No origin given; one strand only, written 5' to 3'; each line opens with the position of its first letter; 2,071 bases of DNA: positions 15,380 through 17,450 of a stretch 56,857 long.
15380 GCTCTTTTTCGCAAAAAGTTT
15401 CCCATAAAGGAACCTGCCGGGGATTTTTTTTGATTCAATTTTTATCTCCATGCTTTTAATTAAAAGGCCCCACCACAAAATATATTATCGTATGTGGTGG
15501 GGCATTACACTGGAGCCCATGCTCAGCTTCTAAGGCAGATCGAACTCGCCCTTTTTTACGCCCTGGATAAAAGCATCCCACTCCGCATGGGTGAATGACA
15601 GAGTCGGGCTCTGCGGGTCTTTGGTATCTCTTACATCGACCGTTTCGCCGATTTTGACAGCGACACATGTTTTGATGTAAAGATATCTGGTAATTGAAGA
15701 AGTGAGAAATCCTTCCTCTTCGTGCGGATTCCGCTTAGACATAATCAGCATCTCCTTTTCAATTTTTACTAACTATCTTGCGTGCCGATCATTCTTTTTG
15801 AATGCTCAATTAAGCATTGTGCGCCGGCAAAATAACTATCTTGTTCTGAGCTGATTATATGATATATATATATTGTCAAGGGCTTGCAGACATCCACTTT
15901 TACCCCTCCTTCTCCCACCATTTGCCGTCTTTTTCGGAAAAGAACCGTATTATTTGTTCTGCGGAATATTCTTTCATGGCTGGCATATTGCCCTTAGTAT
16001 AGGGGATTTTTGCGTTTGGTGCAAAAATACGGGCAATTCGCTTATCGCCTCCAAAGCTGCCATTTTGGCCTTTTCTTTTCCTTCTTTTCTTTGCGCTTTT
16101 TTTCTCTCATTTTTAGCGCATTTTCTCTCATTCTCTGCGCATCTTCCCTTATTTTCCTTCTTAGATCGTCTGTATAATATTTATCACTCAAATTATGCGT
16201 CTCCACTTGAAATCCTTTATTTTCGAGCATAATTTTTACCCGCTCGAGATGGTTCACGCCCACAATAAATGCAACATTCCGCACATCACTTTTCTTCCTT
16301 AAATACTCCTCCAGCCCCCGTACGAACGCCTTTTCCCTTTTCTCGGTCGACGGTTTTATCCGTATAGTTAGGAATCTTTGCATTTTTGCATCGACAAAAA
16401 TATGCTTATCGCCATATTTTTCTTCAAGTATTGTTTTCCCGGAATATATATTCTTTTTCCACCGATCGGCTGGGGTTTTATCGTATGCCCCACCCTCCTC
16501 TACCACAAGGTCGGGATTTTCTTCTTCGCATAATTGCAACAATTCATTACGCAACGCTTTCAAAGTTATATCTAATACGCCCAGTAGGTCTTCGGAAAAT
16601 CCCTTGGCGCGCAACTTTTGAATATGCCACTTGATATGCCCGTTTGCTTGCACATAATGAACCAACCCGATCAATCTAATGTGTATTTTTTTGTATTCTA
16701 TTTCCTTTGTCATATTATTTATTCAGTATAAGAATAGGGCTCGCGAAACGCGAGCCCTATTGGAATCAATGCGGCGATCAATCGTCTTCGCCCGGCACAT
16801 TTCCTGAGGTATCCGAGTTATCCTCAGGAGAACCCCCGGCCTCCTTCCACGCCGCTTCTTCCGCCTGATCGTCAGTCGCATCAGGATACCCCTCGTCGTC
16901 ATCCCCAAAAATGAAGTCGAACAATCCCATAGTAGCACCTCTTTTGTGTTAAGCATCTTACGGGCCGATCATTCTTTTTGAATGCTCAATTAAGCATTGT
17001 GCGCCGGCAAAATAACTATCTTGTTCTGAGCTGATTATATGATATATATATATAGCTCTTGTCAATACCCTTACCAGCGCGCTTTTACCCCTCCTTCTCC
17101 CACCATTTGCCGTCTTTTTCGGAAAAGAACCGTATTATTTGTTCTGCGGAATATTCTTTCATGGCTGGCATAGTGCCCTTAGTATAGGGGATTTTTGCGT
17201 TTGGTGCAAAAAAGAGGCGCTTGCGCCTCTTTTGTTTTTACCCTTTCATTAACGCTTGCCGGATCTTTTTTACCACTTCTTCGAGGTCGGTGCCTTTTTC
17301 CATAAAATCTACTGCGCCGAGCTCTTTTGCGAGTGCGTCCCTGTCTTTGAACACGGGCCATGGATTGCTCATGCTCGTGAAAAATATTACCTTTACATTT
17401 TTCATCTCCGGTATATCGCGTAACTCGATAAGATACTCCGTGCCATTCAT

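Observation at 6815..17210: Six direct copies of a ~120-bp portable module: consensus promoter plus leaderless 28-codon start (R)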

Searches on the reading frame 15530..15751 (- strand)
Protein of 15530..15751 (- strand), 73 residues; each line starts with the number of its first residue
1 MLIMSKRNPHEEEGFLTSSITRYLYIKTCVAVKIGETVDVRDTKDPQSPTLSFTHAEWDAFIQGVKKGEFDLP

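Call 7: search_protein_families(library=pfam, proteins=[window:15530-15751:-], max_evalue=0.01)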
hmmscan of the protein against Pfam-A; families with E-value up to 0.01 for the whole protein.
window:15530-15751:- (73 aa): 1 family
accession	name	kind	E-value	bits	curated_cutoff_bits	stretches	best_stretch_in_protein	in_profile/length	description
PF04149.17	DUF397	-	1.2e-12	48.2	24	1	28-66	16-55/55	Domain of unknown function (DUF397)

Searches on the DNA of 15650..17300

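Call 52: search_rna_families(source=window, start=15650, end=17300, threshold=evalue, max_evalue=1)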
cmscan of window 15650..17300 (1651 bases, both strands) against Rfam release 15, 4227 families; matches with E-value up to 1: 1.
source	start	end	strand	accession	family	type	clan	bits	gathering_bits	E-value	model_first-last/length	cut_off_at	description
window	17210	17259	-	RF02057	STnc40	Gene; sRNA;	-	22.9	45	0.43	1-70/70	no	Salmonella enterica sRNA STnc40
